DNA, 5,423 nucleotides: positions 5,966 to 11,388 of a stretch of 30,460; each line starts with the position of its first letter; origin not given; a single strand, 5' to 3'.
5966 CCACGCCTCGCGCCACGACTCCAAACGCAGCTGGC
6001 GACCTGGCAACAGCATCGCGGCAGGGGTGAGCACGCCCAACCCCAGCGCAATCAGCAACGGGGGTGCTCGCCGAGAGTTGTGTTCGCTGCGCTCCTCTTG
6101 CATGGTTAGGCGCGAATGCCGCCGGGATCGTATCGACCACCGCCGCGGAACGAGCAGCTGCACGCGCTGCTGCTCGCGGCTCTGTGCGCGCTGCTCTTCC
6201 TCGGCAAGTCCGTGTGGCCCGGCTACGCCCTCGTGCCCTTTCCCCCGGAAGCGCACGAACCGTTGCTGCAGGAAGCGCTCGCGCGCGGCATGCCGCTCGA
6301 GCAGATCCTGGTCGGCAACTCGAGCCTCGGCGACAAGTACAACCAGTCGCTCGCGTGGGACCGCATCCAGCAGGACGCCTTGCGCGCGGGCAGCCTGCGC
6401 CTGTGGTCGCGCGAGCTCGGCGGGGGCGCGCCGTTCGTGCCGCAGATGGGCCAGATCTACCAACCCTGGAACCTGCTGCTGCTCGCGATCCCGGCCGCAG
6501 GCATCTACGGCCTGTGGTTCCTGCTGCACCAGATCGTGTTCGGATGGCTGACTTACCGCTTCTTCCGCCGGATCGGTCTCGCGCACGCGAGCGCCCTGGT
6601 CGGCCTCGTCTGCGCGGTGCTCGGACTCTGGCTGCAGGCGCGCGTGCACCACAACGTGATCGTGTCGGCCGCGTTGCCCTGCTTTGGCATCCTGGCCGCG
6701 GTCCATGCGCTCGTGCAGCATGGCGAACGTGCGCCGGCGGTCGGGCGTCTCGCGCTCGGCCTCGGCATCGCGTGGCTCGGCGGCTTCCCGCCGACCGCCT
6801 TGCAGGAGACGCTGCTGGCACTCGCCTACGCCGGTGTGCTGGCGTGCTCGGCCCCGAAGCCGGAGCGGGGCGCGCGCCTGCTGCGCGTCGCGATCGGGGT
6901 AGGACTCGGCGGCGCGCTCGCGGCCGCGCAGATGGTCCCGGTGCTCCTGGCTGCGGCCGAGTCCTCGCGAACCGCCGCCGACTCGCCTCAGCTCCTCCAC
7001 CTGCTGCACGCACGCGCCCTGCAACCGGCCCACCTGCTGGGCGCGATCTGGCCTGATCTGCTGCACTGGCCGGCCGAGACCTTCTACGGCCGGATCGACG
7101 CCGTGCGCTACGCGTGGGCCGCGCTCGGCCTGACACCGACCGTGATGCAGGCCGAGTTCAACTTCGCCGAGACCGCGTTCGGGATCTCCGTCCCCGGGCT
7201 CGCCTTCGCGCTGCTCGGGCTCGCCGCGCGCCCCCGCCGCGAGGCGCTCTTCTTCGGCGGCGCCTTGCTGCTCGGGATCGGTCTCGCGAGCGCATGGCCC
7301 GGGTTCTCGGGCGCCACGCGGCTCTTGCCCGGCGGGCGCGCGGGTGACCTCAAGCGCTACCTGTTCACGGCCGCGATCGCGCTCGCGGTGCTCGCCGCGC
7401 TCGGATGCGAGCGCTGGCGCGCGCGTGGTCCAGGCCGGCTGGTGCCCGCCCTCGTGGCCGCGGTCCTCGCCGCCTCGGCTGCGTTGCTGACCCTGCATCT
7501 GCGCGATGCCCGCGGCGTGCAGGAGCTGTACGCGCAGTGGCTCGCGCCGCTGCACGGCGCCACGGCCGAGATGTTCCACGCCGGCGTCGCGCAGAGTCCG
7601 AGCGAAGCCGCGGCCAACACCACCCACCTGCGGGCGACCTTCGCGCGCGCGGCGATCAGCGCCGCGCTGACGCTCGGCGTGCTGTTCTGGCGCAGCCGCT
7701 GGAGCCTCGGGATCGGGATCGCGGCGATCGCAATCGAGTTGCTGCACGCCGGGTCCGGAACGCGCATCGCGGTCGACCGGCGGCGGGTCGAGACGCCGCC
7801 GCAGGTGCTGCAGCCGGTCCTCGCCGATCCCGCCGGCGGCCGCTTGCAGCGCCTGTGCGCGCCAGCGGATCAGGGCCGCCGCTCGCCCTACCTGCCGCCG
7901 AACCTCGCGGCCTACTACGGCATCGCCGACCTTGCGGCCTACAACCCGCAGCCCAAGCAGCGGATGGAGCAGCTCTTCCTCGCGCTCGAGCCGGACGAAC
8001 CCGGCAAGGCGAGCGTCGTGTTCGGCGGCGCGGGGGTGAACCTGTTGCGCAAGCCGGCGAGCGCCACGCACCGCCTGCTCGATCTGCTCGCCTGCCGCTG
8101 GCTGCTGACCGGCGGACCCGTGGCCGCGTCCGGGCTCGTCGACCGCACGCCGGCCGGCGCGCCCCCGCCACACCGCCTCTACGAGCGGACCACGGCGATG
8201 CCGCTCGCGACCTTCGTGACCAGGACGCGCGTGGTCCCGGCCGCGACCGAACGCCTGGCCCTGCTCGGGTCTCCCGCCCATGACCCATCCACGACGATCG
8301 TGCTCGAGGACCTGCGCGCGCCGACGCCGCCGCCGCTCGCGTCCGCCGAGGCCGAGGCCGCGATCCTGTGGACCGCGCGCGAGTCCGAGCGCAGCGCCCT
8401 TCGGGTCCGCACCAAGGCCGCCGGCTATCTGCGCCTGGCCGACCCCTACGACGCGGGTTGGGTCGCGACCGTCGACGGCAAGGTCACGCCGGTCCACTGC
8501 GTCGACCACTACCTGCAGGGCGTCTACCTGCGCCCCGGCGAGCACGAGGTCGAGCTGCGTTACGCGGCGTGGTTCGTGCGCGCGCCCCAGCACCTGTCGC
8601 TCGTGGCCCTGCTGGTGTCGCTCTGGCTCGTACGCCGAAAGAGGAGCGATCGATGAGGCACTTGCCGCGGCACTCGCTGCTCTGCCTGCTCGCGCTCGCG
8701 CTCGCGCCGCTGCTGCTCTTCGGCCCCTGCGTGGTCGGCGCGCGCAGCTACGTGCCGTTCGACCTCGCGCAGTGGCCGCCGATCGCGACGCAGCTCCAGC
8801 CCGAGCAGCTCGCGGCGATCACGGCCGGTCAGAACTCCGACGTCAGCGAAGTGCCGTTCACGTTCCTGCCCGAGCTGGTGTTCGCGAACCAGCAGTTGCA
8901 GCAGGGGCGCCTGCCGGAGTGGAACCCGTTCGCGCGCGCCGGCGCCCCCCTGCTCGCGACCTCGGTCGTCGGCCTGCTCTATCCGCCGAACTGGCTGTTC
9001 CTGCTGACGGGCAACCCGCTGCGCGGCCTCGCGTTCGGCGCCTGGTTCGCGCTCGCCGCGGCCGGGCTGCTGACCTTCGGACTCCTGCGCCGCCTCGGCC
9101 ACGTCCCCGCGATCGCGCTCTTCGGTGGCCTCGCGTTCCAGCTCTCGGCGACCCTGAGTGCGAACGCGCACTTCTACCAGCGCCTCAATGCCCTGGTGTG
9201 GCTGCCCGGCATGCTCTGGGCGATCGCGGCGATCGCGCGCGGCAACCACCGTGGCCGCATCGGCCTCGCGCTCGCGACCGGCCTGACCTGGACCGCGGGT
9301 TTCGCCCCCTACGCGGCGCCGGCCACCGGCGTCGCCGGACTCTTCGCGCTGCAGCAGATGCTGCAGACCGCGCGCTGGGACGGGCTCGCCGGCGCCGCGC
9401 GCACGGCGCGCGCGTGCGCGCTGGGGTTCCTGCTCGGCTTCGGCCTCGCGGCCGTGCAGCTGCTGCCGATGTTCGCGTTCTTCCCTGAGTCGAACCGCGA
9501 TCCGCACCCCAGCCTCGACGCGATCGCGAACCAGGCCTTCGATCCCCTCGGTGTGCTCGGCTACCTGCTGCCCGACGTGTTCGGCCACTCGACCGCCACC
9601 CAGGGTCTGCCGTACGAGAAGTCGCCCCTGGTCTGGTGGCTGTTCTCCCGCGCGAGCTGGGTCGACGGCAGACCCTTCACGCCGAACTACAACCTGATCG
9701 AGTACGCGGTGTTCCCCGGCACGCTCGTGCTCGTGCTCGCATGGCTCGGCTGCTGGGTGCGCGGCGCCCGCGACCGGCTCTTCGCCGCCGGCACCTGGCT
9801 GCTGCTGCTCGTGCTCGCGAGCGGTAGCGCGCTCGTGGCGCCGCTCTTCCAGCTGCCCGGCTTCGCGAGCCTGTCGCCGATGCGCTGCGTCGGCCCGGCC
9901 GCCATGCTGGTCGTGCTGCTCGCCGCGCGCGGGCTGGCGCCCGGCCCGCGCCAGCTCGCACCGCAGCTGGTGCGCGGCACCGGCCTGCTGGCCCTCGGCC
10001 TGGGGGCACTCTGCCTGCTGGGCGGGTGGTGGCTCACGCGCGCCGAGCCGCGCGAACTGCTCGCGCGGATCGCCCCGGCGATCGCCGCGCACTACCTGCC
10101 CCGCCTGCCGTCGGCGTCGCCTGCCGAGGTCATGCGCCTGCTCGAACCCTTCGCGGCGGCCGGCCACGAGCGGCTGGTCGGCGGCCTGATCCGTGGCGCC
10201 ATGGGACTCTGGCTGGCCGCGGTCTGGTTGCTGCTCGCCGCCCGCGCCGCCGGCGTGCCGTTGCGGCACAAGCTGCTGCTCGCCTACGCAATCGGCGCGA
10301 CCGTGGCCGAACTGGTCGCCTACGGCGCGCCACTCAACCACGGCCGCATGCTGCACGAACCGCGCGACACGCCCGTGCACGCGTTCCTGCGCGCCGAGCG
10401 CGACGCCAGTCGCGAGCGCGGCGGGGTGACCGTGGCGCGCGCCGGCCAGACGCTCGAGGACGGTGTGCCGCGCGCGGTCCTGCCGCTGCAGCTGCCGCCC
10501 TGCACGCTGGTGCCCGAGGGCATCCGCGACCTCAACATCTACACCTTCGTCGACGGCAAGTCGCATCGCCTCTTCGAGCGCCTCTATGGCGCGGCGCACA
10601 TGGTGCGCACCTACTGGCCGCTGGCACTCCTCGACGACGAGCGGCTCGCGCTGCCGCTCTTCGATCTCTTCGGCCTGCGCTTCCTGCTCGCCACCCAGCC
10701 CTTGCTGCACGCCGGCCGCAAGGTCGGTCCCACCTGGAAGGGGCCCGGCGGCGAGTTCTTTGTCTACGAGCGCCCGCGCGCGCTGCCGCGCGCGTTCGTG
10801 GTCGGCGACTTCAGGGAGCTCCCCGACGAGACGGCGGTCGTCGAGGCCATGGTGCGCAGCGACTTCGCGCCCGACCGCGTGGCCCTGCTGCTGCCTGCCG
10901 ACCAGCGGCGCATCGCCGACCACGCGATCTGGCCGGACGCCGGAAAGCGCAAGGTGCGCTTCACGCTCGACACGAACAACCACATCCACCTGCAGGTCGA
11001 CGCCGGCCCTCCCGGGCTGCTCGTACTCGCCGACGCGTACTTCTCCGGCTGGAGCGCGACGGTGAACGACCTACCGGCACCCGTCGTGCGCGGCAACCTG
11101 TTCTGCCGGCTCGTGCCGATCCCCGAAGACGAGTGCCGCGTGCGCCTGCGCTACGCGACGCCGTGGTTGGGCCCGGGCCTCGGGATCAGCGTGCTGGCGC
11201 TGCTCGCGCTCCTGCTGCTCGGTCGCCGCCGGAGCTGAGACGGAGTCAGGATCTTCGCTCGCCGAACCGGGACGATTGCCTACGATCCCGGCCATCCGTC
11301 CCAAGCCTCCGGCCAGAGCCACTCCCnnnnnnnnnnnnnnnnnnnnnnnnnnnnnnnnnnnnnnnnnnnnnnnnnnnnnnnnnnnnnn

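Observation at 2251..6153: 127-bp direct repeat brackets a two-gene cassette and leaves an obvious reconstructable 'empty site'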

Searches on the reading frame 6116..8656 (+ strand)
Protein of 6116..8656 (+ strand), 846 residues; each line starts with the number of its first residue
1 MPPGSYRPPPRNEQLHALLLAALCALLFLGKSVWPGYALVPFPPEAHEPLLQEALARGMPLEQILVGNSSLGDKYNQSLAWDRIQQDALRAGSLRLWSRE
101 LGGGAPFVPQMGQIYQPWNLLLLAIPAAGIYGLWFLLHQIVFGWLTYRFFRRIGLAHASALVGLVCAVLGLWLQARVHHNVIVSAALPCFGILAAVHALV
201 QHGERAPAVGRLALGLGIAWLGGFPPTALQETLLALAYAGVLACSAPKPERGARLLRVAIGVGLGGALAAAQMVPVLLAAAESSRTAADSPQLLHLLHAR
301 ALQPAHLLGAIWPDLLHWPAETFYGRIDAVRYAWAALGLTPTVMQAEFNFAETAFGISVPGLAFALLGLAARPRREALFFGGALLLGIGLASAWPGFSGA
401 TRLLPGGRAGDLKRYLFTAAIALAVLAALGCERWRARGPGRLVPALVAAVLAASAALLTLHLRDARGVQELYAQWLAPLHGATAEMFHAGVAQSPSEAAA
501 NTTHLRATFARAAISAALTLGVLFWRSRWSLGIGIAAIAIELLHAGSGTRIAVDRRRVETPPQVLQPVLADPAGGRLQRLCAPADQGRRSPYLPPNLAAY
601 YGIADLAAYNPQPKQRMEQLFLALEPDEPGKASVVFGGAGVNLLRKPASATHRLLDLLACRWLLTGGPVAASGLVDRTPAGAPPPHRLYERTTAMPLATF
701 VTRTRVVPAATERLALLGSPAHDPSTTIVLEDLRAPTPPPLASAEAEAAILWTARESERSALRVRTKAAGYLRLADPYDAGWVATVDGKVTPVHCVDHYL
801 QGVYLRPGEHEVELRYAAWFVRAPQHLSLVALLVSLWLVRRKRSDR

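Call 11: search_protein_families(library=pfam, proteins=[window:6116-8656:+], max_evalue=0.01)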
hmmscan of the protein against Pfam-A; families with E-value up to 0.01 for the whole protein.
window:6116-8656:+ (846 aa): 1 family
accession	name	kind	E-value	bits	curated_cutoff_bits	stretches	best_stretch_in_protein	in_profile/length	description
PF09586.16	YfhO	-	4.6e-09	35.7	28.5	1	764-822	770-829/835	Bacterial membrane protein YfhO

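Call 13: find_encoding_contigs(protein=window:6116-8656:+, flank=10000, max_places=10)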
Protein window:6116-8656:+ (846 aa): no gene with exactly this product is on record in the collection.

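Call 18: find_homologous_proteins(query=window:6116-8656:+, max_evalue=1e-10)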
Query window:6116-8656:+ (846 aa): 61 proteins with E <= 1e-10 among 8000 candidates.
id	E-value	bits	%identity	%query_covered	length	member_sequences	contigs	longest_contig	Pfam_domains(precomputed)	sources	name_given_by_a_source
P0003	0.0e+0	1840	98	100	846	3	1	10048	PF09586.17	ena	-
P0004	1.2e-260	886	53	100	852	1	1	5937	-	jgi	-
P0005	4.2e-252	857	52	100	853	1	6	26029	PF09586.17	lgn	-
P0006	1.1e-246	839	52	98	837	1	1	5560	-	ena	-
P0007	1.0e-215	737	49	96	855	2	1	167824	PF09586.17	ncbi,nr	ncbi:MAG: YfhO family protein [Planctomycetes bacterium]|nr:YfhO family protein [Planctomycetota bac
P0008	1.0e-214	734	47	97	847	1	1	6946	PF09586.17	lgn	-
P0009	1.9e-214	733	50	96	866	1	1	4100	PF09586.17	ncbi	-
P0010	1.8e-213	729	48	97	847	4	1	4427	PF09586.17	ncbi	-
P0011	3.4e-213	728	48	99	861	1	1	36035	PF09586.17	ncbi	-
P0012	1.2e-211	723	47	97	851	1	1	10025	PF09586.17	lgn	-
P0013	7.4e-208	711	49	96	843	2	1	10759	PF09586.17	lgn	-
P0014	2.6e-207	709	48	98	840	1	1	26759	PF09586.17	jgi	jgi:hypothetical protein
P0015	3.7e-197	675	46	96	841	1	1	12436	-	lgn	-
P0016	4.3e-196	672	48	96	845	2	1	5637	PF09586.17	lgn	-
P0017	2.2e-194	666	48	99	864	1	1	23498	PF09586.17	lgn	-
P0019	4.5e-190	652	46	97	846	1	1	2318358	PF09586.17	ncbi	ncbi:MAG: hypothetical protein R3F56_03445 [Planctomycetota bacterium]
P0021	4.0e-188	646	46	94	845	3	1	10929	PF09586.17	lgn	-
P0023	1.3e-185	637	45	99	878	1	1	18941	PF09586.17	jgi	jgi:hypothetical protein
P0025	1.6e-183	630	45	97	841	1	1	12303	PF09586.17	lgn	-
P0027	9.8e-178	611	45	99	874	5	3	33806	PF09586.17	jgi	jgi:hypothetical protein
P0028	5.1e-177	609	45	96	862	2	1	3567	PF09586.17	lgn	-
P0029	1.3e-176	608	45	96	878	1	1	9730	PF09586.17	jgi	jgi:hypothetical protein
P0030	3.9e-176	606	45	97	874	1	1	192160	PF09586.17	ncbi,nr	ncbi:MAG: YfhO family protein [Planctomycetes bacterium]|nr:YfhO family protein [Planctomycetota bac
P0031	8.5e-174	598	44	96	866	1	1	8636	PF09586.17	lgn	-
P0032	1.2e-173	598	45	97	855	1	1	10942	PF09586.17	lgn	-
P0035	2.0e-171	590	44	96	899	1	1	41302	PF09586.17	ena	-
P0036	5.6e-170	586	42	99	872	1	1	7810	PF09586.17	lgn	-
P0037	8.1e-170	585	43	92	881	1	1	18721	PF09586.17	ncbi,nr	ncbi:MAG: YfhO family protein [Planctomycetota bacterium]|nr:YfhO family protein [Planctomycetota ba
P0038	1.6e-169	584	42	98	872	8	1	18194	PF09586.17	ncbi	ncbi:MAG: hypothetical protein RL562_3055 [Planctomycetota bacterium]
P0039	6.1e-169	582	43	94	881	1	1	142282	PF09586.17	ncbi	-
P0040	1.5e-168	581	43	98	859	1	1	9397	PF09586.17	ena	-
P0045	4.2e-163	563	44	97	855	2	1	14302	PF09586.17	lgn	-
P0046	1.1e-161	558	44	97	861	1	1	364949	PF09586.17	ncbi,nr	ncbi:MAG: YfhO family protein [Planctomycetes bacterium]|nr:YfhO family protein [Planctomycetota bac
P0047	1.3e-158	548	43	97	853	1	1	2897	PF09586.17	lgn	-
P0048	6.5e-155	536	42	96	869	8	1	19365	PF09586.17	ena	-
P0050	2.4e-154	534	43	93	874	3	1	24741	PF09586.17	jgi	jgi:hypothetical protein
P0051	3.9e-153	530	42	96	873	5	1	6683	PF09586.17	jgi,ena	-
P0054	1.3e-144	502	40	97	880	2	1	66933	PF09586.17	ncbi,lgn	ncbi:MAG: hypothetical protein AAF196_09150 [Planctomycetota bacterium]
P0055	2.4e-141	491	40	95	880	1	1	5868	PF09586.17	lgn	-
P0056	7.5e-141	489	41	93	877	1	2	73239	PF09586.17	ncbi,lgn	-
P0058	3.5e-41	159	31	96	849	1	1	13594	PF09586.17,PF24677.2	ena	-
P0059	1.5e-36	144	34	30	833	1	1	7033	PF09586.17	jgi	jgi:hypothetical protein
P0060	4.3e-36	143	31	48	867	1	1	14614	PF09586.17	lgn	-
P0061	8.0e-25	105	31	51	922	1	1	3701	PF09586.17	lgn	-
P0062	2.5e-15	74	29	23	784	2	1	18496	PF09586.17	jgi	jgi:hypothetical protein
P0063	2.7e-13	67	27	96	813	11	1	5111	PF09586.17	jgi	jgi:hypothetical protein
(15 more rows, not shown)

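Call 19: find_encoding_contigs(protein=P0003, flank=10000)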
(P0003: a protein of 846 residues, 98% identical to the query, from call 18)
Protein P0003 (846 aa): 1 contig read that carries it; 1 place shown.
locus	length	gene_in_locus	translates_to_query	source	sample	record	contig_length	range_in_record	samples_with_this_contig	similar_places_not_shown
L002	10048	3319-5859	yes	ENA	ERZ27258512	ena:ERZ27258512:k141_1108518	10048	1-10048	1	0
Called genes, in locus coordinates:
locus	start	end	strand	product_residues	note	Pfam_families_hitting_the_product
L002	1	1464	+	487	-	?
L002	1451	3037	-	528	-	PF01590:GAF, PF00512:HisKA, PF02518:HATPase_c, PF00072:Response_reg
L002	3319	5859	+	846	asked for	PF09586:YfhO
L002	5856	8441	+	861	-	PF09586:YfhO (faint)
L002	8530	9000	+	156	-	PF00111:Fer2, PF13085:Fer2_3 (weak), PF01799:Fer2_2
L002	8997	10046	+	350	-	?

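Call 20: find_encoding_contigs(protein=P0005, flank=10000)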
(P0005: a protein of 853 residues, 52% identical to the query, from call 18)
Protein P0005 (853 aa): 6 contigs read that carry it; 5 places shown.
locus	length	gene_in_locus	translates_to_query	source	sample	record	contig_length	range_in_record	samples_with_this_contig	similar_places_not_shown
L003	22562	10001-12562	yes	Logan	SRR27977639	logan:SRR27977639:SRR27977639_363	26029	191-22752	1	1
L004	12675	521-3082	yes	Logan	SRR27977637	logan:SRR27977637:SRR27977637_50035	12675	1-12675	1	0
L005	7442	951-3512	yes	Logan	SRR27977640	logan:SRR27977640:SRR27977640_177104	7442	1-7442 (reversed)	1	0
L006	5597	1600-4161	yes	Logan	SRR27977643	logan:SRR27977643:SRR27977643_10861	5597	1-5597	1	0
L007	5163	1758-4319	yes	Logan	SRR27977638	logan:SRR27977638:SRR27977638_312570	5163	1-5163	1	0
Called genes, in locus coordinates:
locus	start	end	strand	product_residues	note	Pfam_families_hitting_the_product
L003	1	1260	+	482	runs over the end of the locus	?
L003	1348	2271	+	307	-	PF08668:HDOD (faint), PF13487:HD_5, PF01966:HD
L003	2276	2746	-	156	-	PF01467:CTP_transf_like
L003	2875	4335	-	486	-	PF00294:PfkB, PF08543:Phos_pyr_kin (weak), PF01467:CTP_transf_like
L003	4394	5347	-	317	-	PF03279:Lip_A_acyltrans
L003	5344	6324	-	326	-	PF02606:LpxK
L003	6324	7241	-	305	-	PF00698:Acyl_transf_1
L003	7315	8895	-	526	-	PF13231:PMT_2 (weak)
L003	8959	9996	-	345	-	-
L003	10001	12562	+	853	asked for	PF09586:YfhO (weak)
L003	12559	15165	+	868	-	PF09586:YfhO (faint)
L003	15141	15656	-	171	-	PF00588:SpoU_methylase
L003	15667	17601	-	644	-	PF08443:RimK, PF13439:Glyco_transf_4 (faint), PF00534:Glycos_transf_1, PF13524:Glyco_trans_1_2, PF13692:Glyco_trans_1_4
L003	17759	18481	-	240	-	-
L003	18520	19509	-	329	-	PF00316:FBPase, PF18913:FBPase_C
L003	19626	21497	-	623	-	-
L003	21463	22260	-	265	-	PF12146:Hydrolase_4, PF00561:Abhydrolase_1 (faint)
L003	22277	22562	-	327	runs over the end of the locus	PF01073:3Beta_HSD, PF01370:Epimerase, PF04321:RmlD_sub_bind (weak), PF07993:NAD_binding_4 (weak), PF13460:NAD_binding_10, PF16363:GDP_Man_Dehyd (faint), PF07993:NAD_binding_4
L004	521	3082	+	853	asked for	PF09586:YfhO (weak)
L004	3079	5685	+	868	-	PF09586:YfhO (faint)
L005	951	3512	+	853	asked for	PF09586:YfhO (weak)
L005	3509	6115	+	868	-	PF09586:YfhO (faint)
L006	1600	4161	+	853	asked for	PF09586:YfhO (weak)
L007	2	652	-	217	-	?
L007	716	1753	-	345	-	-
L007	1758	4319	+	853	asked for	PF09586:YfhO (weak)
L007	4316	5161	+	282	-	?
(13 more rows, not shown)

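Call 31: find_related_loci(query=A3, collection=genome_contigs, flank=10000)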
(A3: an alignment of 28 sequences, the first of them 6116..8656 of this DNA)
Query A3 (846 aa) in genome_contigs; peptide patterns used: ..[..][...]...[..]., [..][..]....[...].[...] (x = any residue, [..] = any of these).
102 stretches matched a pattern; 70 encode a relative of the query (tblastn E <= 1e-3); 69 distinct loci.
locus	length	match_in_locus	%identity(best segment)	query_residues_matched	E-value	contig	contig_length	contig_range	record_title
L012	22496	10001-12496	44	24-844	0e+0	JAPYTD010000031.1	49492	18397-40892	MAG: Planctomycetota bacterium isolate PW6.concoct.127_sub PW6_948_length_49492_cov_9.945729, whole genome shotgun seque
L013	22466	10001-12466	49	1-816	0e+0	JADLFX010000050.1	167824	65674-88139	MAG: Planctomycetota bacterium isolate SJ402 c_000000509531, whole genome shotgun sequence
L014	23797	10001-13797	44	9-825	0e+0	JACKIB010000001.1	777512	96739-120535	MAG: Planctomycetota bacterium isolate HK-STAS-PLAN-33 HK-STAS-PLAN-33_1, whole genome shotgun sequence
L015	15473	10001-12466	42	9-825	0e+0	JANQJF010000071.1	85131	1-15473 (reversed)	MAG: Planctomycetota bacterium isolate PL25a_bin.106 k99_609947, whole genome shotgun sequence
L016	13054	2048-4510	41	5-834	0e+0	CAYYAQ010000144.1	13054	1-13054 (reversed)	MAG TPA_asm: uncultured candidatus Brocadiaceae bacterium isolate SRP308112_co1_416 genome assembly, contig: NODE_8527_l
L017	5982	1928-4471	45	11-846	0e+0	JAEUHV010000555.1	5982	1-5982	MAG: Planctomycetota bacterium isolate new MAG-26 k141_2284164, whole genome shotgun sequence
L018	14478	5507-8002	45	11-834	0e+0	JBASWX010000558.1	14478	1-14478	MAG: Planctomycetota bacterium isolate MFD03231_ilm_asm_bin1 k127_11188, whole genome shotgun sequence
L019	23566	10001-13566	46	28-830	4e-170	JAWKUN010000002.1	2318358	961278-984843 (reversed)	MAG: Planctomycetota bacterium isolate BC2.135 BC2.135.fa-2, whole genome shotgun sequence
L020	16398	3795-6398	40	5-838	4e-167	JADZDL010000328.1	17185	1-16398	MAG: Planctomycetota bacterium isolate SJ778 c_000000983023, whole genome shotgun sequence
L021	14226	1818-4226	43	28-818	5e-166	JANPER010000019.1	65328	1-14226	MAG: Planctomycetota bacterium isolate VAR_78_metabat_20 VAR_78_k141_2334804, whole genome shotgun sequence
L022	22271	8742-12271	46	6-816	5e-163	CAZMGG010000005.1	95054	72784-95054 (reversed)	MAG TPA_asm: uncultured candidatus Brocadiaceae bacterium isolate SRP239054_co1_40 genome assembly, contig: NODE_123_len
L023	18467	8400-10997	42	9-843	4e-162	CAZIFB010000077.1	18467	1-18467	MAG TPA_asm: uncultured candidatus Brocadiaceae bacterium isolate SRP237561_co1_222 genome assembly, contig: NODE_5050_l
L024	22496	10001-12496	42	30-844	1e-157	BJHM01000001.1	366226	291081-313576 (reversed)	Planctomycetota bacterium LBMAG_Planctomycetes_hypo.bin1_CL500-15 DNA, sequence01, whole genome shotgun sequence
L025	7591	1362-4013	40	4-846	6e-158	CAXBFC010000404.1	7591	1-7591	MAG TPA_asm: uncultured bacterium isolate ERR2762127_binner23_Refined_22 genome assembly, contig: ERZ3421847.3940, whole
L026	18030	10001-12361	46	35-816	2e-163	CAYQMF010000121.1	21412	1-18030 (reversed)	MAG TPA_asm: uncultured candidatus Brocadiaceae bacterium isolate SRP237561_co1_290 genome assembly, contig: NODE_3968_l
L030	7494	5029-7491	44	31-825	5e-151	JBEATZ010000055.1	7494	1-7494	MAG: Planctomycetota bacterium isolate NASQAN2011_099_B_bin.3 scaffold_477579, whole genome shotgun sequence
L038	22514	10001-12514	42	5-818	1e-146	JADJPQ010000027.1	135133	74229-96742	MAG: Planctomycetota bacterium isolate Fred_18-Q3-R57-64_BATAC.530 tig00351958-10-1351840, whole genome shotgun sequence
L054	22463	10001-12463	43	35-827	7e-150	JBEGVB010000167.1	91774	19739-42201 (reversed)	MAG: Planctomycetota bacterium isolate riogrande_2019_sw_WHONDRS-S19S_0066_B_bin.112 scaffold_2976919, whole genome shot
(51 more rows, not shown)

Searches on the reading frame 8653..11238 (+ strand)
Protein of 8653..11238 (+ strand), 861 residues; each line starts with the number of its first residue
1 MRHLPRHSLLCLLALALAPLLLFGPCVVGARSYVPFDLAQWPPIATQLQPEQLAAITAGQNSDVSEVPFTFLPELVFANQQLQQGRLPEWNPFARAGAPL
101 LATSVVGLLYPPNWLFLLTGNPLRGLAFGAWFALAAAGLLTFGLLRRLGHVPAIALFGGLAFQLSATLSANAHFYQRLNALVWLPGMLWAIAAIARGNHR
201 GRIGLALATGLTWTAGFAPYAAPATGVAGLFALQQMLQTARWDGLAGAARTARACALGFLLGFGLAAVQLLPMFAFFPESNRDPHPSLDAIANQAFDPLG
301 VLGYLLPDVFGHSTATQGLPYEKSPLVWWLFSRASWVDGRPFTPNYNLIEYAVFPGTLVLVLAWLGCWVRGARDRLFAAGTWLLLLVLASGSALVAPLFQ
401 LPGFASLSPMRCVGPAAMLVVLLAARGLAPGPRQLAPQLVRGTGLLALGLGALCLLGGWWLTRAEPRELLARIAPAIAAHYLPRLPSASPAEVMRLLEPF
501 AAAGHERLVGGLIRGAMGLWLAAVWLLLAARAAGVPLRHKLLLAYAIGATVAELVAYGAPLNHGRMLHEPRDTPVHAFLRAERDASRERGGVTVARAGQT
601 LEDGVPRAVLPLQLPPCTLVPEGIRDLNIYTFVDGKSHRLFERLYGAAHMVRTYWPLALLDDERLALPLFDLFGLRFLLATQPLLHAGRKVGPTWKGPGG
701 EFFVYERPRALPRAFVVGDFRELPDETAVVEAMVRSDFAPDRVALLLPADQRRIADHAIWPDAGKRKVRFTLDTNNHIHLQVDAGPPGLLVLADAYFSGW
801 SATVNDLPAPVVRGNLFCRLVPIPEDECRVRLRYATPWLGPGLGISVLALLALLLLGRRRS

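Call 11: search_protein_families(library=pfam, proteins=[window:8653-11238:+], max_evalue=0.01)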
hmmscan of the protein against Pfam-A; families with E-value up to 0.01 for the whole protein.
window:8653-11238:+ (861 aa): 1 family
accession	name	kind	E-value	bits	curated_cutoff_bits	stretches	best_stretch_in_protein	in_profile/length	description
PF09586.16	YfhO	-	5.6e-09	35.4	28.5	2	131-311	97-271/835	Bacterial membrane protein YfhO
